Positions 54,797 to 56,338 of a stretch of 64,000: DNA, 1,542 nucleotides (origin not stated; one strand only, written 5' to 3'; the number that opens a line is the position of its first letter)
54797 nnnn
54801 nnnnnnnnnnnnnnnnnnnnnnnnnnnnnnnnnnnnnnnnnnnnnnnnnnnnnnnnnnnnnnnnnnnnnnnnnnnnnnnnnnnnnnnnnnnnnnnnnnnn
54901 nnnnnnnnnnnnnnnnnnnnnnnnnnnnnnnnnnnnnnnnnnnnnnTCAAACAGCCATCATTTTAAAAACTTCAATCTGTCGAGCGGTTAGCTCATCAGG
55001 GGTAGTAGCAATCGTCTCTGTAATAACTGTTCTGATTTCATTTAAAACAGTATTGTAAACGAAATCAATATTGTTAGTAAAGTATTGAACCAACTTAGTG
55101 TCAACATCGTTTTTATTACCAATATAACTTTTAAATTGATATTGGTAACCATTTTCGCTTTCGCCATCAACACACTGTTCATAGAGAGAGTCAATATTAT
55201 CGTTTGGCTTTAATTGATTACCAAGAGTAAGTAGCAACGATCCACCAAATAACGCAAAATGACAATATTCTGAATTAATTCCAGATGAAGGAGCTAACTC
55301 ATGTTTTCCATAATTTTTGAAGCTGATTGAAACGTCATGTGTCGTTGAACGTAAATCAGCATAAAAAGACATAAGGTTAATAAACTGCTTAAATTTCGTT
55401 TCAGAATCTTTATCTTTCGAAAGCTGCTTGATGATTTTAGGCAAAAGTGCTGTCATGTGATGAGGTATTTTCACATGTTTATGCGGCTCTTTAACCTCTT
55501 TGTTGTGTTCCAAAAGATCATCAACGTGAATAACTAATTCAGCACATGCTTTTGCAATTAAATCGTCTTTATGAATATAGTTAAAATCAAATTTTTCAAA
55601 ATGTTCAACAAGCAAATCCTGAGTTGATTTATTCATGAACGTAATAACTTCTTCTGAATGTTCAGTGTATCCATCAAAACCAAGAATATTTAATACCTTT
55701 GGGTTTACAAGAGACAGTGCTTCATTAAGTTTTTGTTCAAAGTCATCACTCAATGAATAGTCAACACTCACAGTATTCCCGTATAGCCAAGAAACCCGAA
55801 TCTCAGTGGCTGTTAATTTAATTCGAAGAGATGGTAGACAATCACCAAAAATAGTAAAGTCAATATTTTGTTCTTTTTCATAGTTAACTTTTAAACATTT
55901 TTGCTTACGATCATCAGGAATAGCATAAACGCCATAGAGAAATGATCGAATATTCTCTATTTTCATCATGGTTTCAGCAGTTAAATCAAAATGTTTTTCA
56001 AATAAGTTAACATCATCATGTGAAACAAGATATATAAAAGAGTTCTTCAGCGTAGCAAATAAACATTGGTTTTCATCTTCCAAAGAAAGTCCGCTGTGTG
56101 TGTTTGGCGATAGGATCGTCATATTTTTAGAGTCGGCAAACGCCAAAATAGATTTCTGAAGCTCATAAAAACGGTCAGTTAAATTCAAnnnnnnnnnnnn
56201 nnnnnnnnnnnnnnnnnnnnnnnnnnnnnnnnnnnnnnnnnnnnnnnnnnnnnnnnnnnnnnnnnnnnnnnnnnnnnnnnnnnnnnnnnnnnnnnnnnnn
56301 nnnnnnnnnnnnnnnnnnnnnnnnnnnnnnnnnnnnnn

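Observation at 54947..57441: Tandem AT-rich ~410-aa paralogs, both initiating at TTG with strong Shine-Dalgarno sequences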

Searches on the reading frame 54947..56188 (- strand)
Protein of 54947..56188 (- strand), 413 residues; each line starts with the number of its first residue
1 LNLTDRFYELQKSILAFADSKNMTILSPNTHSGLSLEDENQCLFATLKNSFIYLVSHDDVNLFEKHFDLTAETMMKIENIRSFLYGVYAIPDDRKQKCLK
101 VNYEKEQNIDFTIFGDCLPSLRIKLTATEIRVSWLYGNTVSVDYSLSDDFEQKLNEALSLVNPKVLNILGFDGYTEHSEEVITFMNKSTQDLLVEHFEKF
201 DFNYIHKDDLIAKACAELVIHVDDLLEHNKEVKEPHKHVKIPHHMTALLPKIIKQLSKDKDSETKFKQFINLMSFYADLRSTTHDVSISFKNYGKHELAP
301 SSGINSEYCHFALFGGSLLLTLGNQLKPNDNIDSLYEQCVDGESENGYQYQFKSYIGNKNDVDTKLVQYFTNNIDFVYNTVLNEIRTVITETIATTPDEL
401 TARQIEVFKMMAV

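Call 5: search_protein_families(library=pfam, proteins=[window:54947-56188:-], max_evalue=1)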
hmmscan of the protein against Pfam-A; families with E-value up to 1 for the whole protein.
window:54947-56188:- (413 aa): 3 families
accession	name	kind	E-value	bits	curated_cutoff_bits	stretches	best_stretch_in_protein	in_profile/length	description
PF05044.18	HPD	-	0.032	14.5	25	1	361-412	37-88/154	Homeo-prospero domain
PF06367.22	Drf_FH3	-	0.065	13.5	27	1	180-272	76-166/193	Diaphanous FH3 Domain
PF12174.13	RST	-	0.11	12.9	22.7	1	182-213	17-48/67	RCD1-SRO-TAF4 (RST) plant domain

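Call 6: search_protein_families(library=phrogs, proteins=[window:54947-56188:-], max_evalue=0.1)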
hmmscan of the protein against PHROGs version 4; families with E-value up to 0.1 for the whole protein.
window:54947-56188:- (413 aa): 2 families
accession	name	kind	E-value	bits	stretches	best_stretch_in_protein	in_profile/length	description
phrog_36985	-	unknown function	0.096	13.8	0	195-245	61-110/118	-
phrog_2360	-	unknown function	0.097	13.6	0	73-116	10-52/66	-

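Call 8: find_homologous_proteins(query=window:54947-56188:-)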
Query window:54947-56188:- (413 aa): 7 proteins with E <= 0.001 among 3466 candidates.
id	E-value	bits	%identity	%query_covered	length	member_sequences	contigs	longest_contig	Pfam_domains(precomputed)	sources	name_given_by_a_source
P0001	1.5e-252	856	93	100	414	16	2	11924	-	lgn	-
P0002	2.9e-240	815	88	100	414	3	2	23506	-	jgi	jgi:hypothetical protein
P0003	5.8e-233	791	86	100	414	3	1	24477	-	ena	-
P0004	6.2e-233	791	86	100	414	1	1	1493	-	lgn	-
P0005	9.1e-144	497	56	100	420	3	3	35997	-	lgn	-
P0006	6.9e-104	366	46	100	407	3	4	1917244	-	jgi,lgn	jgi:hypothetical protein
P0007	7.3e-103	363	45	100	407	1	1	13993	-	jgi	jgi:hypothetical protein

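Call 13: find_encoding_contigs(protein=P0006, flank=10000, max_places=4)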
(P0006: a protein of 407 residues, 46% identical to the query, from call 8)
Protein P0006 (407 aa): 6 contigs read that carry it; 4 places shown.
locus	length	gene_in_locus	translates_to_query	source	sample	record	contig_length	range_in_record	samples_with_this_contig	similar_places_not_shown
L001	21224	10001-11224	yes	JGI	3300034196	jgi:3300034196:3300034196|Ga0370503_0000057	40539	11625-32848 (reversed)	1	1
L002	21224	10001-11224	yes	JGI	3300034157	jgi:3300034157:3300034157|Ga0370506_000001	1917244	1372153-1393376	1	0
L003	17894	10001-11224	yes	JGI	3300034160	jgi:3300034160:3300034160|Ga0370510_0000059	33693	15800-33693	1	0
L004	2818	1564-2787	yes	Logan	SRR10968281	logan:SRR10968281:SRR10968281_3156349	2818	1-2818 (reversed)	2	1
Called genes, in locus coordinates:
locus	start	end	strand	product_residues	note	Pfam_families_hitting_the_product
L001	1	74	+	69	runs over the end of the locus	-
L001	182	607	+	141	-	-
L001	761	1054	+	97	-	-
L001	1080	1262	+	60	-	-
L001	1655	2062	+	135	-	-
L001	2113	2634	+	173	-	-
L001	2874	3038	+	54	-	-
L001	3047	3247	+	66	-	-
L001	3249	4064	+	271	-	-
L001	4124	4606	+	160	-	PF02464:CinA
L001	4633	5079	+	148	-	PF13671:AAA_33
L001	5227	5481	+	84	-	-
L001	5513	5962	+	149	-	PF26820:Phage_T4_Y00F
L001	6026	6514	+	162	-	-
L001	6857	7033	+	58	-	-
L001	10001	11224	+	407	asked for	-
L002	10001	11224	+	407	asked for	-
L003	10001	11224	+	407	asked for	-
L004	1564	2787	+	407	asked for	-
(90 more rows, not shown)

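Call 19: search_solved_structures(query=A1, max_evalue=10)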
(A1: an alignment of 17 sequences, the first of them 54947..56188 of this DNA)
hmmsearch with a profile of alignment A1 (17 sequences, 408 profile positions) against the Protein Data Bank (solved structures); distinct sequences matched with E-value up to 10: 1.
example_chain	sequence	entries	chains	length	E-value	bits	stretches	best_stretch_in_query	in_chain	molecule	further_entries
7z47_A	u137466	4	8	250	0.46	12.8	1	206-255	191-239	Adaptor protein | Adaptor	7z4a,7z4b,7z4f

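Call 25: predict_structure(alignment_id=A1)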
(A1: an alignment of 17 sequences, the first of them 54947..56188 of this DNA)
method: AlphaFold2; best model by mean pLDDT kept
length: 413 residues; sequences in the alignment: 17
mean_pLDDT: 80.9   pTM: 0.72
mean pLDDT of the five models: 80.9, 80.3, 80.0, 79.1, 72.9
residues with pLDDT >= 90: 89; 70-90: 249; 50-70: 71; < 50: 4
segments of 3 or more residues with pLDDT < 50: none
pLDDT, mean of each block of 10 residues (from residue 1): 90 93 83 69 88 90 88 91 80 82 93 87 89 68 80 89 87 92 91 83 85 90 84 82 87 84 87 75 80 86 77 80 78 64 72 68 68 82 73 57 56 47
secondary structure, 60 per line:
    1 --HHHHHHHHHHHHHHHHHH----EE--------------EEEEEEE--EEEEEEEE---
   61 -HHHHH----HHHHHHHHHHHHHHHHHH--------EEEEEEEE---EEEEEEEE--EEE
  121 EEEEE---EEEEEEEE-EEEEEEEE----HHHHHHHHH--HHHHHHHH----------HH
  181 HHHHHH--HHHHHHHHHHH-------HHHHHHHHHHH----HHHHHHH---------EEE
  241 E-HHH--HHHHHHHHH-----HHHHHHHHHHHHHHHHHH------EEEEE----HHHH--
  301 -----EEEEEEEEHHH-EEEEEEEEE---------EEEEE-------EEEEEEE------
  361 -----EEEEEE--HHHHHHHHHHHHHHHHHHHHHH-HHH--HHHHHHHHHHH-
elements in order: H3-20 E41-47 E50-57 H62-66 H71-88 E97-104 E108-115 E118-125 E129-136 E138-145 H150-158 H161-168 H179-186 H189-199 H207-217 H222-228 E238-241 H248-256 H262-279 E286-290 H295-298 E306-313 E318-326 E336-340 E348-354 E366-371 H374-395 H402-412

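Call 27: search_protein_representatives(alignment_id=A1)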
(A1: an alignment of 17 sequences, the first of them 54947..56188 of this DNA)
Query: 17 sequences, 408 profile positions. Proteins with E-value up to 0.001 (for the whole library): 18; up to 1e-10: 16; up to 1e-30: 14. The best 18 are listed.
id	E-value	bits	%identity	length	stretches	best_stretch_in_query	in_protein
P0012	2.3e-180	616.5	-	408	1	1-408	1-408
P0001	1.3e-172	591.0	-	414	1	1-408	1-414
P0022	3.1e-125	435.0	-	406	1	1-407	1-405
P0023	1.6e-99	350.3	-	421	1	1-408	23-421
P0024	3.4e-94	332.7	-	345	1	63-407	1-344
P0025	4.1e-83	296.2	-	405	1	5-407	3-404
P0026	2.6e-70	254.0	-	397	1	5-407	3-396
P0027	1.5e-60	221.9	-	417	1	1-407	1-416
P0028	7.3e-58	213.1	-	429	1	1-408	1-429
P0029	1.1e-52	196.0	-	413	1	30-408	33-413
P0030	1.3e-43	166.1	-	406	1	7-408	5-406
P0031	5.3e-37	144.3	-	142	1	275-408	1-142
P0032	1.5e-31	126.4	-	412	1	1-408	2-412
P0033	5.9e-31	124.5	-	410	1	1-408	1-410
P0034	1.4e-12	63.9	-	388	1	11-408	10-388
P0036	2.9e-08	49.7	-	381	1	6-407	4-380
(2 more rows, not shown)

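Call 38: fold_search(model_id=the predicted structure, library=viral)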
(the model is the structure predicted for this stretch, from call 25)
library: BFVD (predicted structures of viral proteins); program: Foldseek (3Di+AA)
matches with E <= 10: 979; with E <= 0.001: 0
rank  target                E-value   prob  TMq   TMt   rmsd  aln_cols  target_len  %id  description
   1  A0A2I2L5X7            1.2e-02  0.80  0.13  0.20  10.6       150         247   11  Uncharacterized protein [Orpheovirus IHUMI-LCC2]
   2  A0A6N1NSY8            1.3e-02  0.11  0.09  0.11  31.9       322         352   12  Putative orfan [Tupanvirus soda lake]
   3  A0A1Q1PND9            5.4e-02  0.28  0.11  0.25  18.1       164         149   14  (no name in the UniProt tables at hand)
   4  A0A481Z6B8            6.4e-02  0.13  0.11  0.10  20.5       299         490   11  Uncharacterized protein [Pithovirus LCPAC302]
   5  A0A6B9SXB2            6.8e-02  0.85  0.13  0.49   6.1        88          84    9  (no name in the UniProt tables at hand)
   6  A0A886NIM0            6.8e-02  0.63  0.14  0.29   9.5       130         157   11  (no name in the UniProt tables at hand)
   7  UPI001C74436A         8.5e-02  0.94  0.15  0.06   5.6       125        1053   10  (no name look-up for this kind of identifier)
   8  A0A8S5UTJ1            8.5e-02  0.23  0.12  0.20  16.2       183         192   12  Uncharacterized protein [Myoviridae sp. ctYA416]
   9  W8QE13                9.0e-02  0.04  0.08  0.05  34.4       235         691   12  DNA double-strand break repair rad50 ATpase-like protein [Chloriridovirus anopheles1]
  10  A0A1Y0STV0            1.1e-01  0.15  0.10  0.16  18.0       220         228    9  Uncharacterized protein [Pseudomonas phage Phabio]
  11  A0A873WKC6            1.2e-01  0.16  0.14  0.14  15.8       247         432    8  (no name in the UniProt tables at hand)
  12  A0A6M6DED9            1.3e-01  0.51  0.13  0.38  11.4       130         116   11  (no name in the UniProt tables at hand)
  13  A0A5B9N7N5            1.4e-01  0.15  0.12  0.21  11.7       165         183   13  Uncharacterized protein [Aeromonas phage 4L372XY]
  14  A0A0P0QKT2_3          1.4e-01  0.07  0.08  0.03  20.0       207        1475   10  (no name in the UniProt tables at hand)
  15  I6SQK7                1.5e-01  0.51  0.13  0.37  15.2       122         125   15  Uncharacterized protein [Gallid alphaherpesvirus 2]
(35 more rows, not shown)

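Call 42: find_related_loci(query=A1, collection=viral_contigs, flank=10000)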
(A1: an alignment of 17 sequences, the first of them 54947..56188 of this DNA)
Query A1 (413 aa) in viral_contigs; peptide patterns used: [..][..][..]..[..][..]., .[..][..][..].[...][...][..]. (x = any residue, [..] = any of these).
148 stretches matched a pattern, but none encodes a relative of the query by tblastn (E <= 1e-3).

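Call 46: search_protein_families(library=pfam, alignment_id=A2, max_evalue=1)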
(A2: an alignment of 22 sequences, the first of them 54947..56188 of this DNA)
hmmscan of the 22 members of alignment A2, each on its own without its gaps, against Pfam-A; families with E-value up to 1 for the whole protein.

A. member 1, window:54947-56188:- (413 aa): 3 families
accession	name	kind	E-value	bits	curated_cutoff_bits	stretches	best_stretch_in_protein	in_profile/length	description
PF05044.18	HPD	-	0.032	14.5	25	1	361-412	37-88/154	Homeo-prospero domain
PF06367.22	Drf_FH3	-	0.065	13.5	27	1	180-272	76-166/193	Diaphanous FH3 Domain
PF12174.13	RST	-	0.11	12.9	22.7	1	182-213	17-48/67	RCD1-SRO-TAF4 (RST) plant domain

B. families by the number of members that match (of 22 scanned): 22 families
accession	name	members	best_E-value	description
PF22427.2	SMMA_C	1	0.0013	Maltogenic amylase, C-terminal domain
PF13292.11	DXP_synthase_N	1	0.012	1-deoxy-D-xylulose-5-phosphate synthase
PF13291.12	ACT_4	1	0.016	ACT domain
PF03314.20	DUF273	1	0.024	Protein of unknown function, DUF273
PF05044.18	HPD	1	0.032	Homeo-prospero domain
PF14714.11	KH_dom-like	1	0.034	KH-domain-like of EngA bacterial GTPase enzymes, C-terminal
PF25289.1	DUF7877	1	0.052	Domain of unknown function (DUF7877)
PF23353.1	BBS2_hp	1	0.054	BBS2 hairpin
PF05707.18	Zot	1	0.06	Zonular occludens toxin (Zot)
PF06367.22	Drf_FH3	1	0.065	Diaphanous FH3 Domain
PF24719.1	Imm33-like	1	0.065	Imm33-like domain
PF20731.2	RE_NgoFVII_C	1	0.1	NgoFVII C-terminal B3-like DNA-binding domain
PF12174.13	RST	1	0.11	RCD1-SRO-TAF4 (RST) plant domain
PF17506.7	DUF5438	1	0.11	Family of unknown function (DUF5438)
PF05797.17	Rep_4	1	0.13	Yeast trans-acting factor (REP1/REP2)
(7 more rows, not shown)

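Call 47: search_protein_families(library=padloc, alignment_id=A2, max_evalue=1)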
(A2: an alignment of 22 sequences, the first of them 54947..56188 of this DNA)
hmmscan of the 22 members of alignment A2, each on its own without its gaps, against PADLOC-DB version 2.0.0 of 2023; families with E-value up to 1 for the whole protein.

A. member 1, window:54947-56188:- (413 aa): 0 families

B. families by the number of members that match (of 22 scanned): 3 families
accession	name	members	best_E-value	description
PDLC04081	SIR2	1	0.0085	-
PDLC04111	JukA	1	0.028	-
PDLC02974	WH_III-A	1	0.41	-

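Call 48: find_encoding_contigs(protein=P0034, flank=8000, max_places=2)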
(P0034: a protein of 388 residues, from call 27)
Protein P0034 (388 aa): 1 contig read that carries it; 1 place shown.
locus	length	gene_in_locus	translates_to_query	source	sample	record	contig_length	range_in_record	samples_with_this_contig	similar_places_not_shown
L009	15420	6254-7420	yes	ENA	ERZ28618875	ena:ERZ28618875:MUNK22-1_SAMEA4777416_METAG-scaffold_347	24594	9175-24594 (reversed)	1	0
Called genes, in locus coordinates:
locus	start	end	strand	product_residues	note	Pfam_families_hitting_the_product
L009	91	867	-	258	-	-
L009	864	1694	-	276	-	-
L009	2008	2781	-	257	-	-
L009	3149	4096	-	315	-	-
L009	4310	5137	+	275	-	-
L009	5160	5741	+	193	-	-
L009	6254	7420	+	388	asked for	-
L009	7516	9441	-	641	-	PF00012:HSP70, PF06723:MreB_Mbl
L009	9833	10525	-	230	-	-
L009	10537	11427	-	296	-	PF03747:ADP_ribosyl_GH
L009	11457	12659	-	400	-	-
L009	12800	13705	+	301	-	-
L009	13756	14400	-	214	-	-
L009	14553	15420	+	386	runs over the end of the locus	-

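Call 49: find_encoding_contigs(protein=P0029, flank=8000, max_places=2)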
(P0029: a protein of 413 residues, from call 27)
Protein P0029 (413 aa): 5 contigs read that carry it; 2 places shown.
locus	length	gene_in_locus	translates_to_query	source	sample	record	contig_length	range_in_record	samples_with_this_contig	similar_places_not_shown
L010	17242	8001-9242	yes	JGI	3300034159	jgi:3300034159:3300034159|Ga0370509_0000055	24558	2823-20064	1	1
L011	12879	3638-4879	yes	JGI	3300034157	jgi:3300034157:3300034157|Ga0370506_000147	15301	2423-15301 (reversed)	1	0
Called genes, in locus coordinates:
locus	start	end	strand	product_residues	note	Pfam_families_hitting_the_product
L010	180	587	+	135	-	-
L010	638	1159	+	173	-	-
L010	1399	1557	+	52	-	-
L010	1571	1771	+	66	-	-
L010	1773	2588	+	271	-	-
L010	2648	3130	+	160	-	PF02464:CinA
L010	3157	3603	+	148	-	PF13671:AAA_33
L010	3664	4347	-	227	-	-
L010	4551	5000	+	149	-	PF26820:Phage_T4_Y00F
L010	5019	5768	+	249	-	-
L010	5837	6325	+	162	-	-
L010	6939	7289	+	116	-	-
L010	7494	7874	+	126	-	-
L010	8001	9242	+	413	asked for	-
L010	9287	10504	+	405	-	-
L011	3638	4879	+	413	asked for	-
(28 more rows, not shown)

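Call 58: find_encoding_contigs(protein=P0032, flank=8000, max_places=2)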
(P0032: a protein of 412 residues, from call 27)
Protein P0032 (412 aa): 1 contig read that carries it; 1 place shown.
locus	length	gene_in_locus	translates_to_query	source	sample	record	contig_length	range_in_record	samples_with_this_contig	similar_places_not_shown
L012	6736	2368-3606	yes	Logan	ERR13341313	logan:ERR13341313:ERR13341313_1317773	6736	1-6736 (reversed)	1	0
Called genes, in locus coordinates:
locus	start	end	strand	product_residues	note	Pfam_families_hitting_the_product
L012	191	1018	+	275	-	-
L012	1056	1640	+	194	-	-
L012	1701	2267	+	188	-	PF01928:CYTH (faint)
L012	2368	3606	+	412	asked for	-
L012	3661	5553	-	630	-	PF00012:HSP70, PF06723:MreB_Mbl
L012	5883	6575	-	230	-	-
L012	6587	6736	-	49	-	?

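Call 59: find_encoding_contigs(protein=P0036, flank=8000, max_places=2)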
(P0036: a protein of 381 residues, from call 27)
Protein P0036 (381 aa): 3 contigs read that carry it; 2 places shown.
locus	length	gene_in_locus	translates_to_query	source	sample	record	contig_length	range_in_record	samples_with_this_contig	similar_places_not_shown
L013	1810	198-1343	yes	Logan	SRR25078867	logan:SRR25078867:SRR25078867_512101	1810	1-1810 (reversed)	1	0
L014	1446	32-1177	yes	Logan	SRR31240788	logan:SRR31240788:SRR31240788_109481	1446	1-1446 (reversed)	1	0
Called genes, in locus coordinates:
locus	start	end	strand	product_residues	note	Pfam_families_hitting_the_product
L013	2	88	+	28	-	?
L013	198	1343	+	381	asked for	-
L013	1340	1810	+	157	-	?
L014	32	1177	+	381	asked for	-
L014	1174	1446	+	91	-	?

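Call 60: find_encoding_contigs(protein=P0027, flank=8000, max_places=2)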
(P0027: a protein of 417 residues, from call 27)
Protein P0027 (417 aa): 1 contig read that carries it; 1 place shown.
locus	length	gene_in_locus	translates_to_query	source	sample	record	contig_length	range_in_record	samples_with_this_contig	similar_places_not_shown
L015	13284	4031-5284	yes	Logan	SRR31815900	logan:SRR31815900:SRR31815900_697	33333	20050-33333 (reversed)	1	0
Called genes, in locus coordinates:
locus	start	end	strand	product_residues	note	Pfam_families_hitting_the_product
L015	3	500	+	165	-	?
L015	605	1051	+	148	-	PF13671:AAA_33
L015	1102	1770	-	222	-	-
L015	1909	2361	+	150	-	PF26820:Phage_T4_Y00F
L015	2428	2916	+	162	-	-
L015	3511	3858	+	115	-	PF24835:DUF7717 (weak)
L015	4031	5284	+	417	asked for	-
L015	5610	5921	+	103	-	-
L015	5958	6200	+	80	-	-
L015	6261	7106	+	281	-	-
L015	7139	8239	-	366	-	-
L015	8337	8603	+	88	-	-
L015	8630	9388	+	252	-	-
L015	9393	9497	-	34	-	-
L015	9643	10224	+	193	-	PF00929:RNase_T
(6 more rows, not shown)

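Call 63: find_related_loci(query=A1, collection=genome_contigs, flank=5000)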
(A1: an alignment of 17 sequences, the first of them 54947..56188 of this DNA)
Query A1 (413 aa) in genome_contigs; peptide patterns used: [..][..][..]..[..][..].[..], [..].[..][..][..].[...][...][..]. (x = any residue, [..] = any of these).
122 stretches matched a pattern, but none encodes a relative of the query by tblastn (E <= 1e-3).
